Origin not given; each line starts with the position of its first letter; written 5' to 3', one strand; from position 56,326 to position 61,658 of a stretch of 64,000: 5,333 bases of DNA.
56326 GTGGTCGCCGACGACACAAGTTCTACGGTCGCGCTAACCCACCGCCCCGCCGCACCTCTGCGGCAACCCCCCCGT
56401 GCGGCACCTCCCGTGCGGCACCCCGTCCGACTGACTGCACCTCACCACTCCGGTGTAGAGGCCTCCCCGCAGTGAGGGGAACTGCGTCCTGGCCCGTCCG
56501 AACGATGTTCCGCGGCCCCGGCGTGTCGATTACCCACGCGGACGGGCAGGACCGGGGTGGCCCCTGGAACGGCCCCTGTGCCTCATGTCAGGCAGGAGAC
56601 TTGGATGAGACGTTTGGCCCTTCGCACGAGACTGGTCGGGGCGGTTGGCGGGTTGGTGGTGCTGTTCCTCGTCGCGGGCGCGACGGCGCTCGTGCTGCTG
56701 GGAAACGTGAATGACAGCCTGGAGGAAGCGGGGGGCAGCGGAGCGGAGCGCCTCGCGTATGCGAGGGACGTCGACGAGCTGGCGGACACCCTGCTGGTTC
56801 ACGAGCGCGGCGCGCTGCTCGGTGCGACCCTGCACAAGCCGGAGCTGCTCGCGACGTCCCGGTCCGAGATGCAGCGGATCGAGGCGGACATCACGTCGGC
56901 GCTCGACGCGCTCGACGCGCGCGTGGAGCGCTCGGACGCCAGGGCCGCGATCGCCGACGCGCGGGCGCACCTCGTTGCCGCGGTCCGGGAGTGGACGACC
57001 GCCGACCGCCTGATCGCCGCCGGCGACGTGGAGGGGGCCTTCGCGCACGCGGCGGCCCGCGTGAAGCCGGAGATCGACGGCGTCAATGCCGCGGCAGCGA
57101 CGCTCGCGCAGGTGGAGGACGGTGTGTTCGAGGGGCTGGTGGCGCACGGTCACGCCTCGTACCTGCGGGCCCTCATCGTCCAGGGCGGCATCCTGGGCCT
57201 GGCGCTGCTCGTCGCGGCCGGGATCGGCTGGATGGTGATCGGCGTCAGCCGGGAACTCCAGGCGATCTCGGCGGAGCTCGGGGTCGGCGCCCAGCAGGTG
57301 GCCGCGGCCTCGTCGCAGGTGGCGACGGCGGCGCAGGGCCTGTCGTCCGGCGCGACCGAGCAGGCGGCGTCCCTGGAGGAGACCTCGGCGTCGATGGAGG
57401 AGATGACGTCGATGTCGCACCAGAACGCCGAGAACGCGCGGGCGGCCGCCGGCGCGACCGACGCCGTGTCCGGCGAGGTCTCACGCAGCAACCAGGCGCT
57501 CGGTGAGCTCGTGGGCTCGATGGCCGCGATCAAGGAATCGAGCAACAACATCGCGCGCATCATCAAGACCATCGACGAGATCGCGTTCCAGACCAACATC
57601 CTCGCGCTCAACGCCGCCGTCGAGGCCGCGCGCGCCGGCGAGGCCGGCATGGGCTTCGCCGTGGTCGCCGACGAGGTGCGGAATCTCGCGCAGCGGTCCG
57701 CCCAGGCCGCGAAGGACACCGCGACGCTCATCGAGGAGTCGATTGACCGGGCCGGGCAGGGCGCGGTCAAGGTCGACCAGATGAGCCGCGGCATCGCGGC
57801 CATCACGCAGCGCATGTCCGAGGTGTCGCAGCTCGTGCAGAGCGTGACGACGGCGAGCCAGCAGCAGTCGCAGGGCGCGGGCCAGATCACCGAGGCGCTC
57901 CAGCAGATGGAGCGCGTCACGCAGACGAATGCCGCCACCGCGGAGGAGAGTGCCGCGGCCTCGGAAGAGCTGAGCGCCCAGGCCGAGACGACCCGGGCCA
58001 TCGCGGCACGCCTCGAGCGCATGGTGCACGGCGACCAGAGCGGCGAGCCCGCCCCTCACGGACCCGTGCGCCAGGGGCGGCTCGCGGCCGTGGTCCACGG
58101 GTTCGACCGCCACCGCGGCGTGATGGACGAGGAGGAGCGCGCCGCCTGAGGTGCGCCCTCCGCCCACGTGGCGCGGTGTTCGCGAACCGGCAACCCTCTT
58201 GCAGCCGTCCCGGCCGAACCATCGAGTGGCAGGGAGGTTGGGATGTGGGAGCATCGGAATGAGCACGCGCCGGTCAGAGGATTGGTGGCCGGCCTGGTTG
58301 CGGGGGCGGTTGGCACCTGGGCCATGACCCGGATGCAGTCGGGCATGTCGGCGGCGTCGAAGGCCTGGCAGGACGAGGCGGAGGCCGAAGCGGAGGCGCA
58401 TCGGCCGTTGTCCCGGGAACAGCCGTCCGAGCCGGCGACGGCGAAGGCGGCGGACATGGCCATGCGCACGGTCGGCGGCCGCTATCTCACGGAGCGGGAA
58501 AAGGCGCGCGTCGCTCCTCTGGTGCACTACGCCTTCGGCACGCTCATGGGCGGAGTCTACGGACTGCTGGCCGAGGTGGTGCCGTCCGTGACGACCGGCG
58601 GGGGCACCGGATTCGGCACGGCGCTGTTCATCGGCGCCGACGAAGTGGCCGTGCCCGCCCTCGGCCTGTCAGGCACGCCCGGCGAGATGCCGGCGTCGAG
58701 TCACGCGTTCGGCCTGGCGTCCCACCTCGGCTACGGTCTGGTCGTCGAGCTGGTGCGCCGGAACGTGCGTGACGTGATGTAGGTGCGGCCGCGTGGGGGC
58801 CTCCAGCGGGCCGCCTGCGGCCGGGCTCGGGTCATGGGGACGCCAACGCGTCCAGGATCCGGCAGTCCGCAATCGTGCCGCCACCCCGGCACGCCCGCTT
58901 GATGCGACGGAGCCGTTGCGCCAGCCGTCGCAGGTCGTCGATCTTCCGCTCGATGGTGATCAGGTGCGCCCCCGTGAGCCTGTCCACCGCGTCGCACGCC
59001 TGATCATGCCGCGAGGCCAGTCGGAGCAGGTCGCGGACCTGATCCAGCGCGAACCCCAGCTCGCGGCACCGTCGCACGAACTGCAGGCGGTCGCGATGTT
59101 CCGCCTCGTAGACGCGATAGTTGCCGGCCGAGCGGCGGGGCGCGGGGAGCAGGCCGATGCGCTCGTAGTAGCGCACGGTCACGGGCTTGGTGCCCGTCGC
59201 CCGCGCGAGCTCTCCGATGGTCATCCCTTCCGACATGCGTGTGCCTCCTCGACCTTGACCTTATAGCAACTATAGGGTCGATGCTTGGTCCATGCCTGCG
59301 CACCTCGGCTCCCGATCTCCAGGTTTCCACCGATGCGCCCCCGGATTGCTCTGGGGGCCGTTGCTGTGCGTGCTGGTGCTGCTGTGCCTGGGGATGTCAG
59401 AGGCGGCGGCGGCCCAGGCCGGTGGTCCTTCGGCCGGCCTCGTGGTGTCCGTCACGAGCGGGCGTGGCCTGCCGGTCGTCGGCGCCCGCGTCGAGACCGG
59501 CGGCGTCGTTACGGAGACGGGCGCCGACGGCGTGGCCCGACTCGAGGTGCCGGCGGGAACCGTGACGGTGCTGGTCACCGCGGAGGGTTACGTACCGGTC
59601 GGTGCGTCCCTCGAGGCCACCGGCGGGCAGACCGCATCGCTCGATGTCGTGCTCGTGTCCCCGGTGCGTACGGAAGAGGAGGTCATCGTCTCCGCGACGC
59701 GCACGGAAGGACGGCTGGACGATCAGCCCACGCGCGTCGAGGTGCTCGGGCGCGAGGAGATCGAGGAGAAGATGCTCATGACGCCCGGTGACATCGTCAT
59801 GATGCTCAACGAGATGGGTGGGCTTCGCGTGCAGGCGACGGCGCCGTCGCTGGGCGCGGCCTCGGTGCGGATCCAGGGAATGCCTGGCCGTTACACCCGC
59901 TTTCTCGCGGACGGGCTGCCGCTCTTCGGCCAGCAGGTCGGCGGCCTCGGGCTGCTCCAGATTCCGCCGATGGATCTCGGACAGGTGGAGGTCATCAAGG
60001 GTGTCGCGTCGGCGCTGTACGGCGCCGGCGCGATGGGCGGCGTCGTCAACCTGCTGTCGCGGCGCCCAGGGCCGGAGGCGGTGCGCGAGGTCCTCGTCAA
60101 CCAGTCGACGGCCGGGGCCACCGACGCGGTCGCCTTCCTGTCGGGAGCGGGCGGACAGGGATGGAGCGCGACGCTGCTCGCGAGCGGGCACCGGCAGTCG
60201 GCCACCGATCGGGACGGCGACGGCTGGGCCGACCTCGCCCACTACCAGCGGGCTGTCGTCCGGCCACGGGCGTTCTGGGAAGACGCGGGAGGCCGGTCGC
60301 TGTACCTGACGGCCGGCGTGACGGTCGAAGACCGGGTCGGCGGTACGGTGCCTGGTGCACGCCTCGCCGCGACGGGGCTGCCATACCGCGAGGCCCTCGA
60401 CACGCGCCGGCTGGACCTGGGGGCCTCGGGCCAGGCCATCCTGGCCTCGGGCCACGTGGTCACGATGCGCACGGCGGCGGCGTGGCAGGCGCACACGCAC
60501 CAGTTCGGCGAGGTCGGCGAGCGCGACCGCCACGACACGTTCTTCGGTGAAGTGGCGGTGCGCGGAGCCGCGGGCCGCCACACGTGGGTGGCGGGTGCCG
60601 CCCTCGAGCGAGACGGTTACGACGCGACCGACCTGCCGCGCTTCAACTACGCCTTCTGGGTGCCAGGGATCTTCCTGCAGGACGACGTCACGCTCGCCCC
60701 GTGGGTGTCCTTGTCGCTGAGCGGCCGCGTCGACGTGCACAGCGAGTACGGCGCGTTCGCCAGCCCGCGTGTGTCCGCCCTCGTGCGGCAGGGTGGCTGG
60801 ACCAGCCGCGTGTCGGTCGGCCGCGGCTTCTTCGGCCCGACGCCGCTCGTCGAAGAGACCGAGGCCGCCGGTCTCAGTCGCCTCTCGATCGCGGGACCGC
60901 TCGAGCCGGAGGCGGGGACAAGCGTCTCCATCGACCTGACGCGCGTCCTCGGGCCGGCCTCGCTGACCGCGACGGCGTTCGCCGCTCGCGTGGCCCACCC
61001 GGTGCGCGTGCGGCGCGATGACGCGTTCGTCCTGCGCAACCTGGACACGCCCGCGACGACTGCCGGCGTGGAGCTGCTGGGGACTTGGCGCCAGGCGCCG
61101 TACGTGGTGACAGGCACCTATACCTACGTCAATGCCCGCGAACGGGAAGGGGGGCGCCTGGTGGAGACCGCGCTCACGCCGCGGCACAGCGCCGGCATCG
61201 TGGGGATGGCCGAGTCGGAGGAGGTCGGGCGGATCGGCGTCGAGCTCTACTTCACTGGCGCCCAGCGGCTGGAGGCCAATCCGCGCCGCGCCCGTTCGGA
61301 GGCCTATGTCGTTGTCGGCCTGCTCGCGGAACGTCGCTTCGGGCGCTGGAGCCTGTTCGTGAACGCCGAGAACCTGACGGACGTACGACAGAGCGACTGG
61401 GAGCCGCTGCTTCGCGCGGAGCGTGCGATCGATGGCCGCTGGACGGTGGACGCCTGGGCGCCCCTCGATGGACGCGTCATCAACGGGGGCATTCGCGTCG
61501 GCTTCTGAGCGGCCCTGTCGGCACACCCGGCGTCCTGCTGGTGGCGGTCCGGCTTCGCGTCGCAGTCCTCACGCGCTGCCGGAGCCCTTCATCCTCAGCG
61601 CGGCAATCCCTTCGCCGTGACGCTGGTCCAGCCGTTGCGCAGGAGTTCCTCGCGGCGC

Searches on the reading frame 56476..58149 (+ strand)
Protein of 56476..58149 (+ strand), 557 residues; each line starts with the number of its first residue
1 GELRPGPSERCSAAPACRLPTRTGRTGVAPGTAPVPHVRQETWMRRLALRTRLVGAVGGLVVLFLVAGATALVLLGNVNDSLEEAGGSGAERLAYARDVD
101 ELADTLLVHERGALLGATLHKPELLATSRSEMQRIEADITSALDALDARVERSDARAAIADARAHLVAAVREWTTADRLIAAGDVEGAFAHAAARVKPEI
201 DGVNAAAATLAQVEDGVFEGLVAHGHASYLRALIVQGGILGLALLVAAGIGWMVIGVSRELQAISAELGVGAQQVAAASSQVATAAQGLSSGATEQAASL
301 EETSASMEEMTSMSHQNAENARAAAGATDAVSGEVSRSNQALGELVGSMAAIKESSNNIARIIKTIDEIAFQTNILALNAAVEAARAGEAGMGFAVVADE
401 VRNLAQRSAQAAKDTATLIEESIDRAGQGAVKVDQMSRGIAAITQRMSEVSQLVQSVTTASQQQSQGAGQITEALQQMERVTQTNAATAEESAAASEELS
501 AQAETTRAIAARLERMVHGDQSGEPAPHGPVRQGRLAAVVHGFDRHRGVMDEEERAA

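Call 29: search_protein_families(library=pfam, proteins=[window:56476-58149:+], max_evalue=0.001)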
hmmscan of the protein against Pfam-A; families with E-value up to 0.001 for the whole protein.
window:56476-58149:+ (557 aa): 1 family
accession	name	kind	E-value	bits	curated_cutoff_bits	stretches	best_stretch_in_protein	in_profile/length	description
PF00015.26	MCPsignal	-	9.7e-43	146.4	34.6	1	330-482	6-172/172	Methyl-accepting chemotaxis protein (MCP) signalling domain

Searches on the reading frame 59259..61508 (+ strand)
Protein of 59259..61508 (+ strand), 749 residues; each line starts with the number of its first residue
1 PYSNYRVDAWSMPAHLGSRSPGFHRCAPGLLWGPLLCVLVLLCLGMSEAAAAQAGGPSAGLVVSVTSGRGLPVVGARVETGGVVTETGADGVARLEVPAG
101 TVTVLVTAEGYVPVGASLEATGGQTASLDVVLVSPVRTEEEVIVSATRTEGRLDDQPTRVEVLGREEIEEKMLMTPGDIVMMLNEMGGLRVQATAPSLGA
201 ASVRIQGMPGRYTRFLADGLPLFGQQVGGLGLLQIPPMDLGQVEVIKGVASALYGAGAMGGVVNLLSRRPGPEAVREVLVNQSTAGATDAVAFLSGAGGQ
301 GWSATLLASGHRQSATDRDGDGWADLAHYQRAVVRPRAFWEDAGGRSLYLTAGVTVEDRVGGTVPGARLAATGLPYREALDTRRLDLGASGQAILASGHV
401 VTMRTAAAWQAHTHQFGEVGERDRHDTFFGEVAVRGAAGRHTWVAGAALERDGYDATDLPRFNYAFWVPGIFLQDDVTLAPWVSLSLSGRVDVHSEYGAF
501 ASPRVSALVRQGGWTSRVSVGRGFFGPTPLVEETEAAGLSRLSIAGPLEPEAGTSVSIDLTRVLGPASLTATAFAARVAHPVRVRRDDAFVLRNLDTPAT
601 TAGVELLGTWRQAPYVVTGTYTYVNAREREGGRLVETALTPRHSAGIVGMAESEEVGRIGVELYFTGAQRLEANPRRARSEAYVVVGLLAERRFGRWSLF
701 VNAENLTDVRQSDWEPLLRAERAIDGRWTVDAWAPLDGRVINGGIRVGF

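Call 29: search_protein_families(library=pfam, proteins=[window:59259-61508:+], max_evalue=0.001)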
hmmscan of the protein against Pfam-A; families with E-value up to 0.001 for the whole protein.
window:59259-61508:+ (749 aa): 3 families
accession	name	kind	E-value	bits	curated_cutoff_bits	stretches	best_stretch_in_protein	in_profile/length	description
PF07715.20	Plug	-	2.3e-18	67.1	23.9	1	153-262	2-107/107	TonB-dependent Receptor Plug Domain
PF00593.30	TonB_dep_Rec_b-barrel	-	8.8e-17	62.5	27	1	402-706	105-436/436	TonB dependent receptor-like, beta-barrel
PF13620.12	CarboxypepD_reg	-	6.3e-06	26.9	32.3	1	63-132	4-81/82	Carboxypeptidase regulatory-like domain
